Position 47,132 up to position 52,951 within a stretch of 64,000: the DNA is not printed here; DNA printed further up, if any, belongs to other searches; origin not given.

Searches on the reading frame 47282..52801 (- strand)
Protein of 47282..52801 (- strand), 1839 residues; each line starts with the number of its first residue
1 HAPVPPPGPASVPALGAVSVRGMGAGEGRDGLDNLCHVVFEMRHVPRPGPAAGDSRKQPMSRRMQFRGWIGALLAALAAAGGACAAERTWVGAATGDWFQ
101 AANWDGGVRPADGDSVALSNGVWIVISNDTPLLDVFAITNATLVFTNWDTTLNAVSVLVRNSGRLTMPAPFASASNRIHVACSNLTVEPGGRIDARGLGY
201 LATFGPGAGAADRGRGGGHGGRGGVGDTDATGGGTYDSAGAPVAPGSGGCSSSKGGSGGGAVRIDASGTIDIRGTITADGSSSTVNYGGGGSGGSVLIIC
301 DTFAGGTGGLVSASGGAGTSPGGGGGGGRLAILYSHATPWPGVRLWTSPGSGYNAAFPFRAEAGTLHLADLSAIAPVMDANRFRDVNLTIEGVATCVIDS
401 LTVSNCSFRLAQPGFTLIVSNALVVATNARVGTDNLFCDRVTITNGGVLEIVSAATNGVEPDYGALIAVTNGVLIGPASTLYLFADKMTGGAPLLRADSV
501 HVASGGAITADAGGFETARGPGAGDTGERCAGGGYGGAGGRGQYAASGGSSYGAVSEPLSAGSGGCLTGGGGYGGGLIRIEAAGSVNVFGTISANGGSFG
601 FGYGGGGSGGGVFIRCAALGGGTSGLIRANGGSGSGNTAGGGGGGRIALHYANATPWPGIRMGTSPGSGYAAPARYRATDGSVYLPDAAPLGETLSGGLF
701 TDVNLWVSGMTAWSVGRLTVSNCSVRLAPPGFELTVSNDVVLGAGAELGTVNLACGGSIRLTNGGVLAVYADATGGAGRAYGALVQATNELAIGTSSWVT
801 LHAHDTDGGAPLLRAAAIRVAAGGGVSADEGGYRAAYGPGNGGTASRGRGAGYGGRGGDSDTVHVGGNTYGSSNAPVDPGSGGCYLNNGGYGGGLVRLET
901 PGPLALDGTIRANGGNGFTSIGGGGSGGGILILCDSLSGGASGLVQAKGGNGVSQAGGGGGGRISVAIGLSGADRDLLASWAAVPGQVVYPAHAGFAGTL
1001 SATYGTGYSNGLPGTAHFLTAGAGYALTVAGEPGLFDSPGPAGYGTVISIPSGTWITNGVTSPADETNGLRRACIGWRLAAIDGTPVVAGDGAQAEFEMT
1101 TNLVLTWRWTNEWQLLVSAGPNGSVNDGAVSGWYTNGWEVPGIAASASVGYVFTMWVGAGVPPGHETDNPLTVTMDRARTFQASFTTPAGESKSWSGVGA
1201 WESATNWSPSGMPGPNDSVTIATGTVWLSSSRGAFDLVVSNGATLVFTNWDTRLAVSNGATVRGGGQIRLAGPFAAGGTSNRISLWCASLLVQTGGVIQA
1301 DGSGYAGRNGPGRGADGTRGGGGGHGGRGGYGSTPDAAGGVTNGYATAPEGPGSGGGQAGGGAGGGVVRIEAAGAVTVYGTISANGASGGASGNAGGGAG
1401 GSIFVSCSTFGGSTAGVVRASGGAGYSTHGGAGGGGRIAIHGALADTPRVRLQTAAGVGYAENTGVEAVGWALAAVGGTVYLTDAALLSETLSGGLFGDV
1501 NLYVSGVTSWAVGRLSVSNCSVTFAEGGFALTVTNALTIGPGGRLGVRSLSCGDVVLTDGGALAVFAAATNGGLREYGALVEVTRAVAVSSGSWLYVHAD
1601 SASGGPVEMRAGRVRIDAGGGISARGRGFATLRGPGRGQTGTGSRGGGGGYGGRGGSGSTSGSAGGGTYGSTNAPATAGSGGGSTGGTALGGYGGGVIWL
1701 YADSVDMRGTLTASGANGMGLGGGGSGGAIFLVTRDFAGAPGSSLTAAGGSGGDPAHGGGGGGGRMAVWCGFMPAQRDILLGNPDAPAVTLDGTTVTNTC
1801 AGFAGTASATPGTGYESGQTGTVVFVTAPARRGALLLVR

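Call 15: search_protein_families(library=pfam, proteins=[window:47282-52801:-], max_evalue=0.001)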
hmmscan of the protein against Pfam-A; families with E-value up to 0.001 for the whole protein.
window:47282-52801:- (1839 aa): 1 family
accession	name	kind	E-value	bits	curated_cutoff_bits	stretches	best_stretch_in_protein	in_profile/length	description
PF10162.14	G8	-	6.6e-13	49.1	22.9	1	103-170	1-69/124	G8 domain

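Call 65: search_protein_families(library=pfam, proteins=[window:47282-52654:-], max_evalue=1)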
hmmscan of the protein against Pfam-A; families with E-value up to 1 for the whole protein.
window:47282-52654:- (1790 aa): 1 family
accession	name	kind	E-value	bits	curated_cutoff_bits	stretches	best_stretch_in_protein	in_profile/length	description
PF10162.14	G8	-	6.1e-13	49.2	22.9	2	54-121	1-69/124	G8 domain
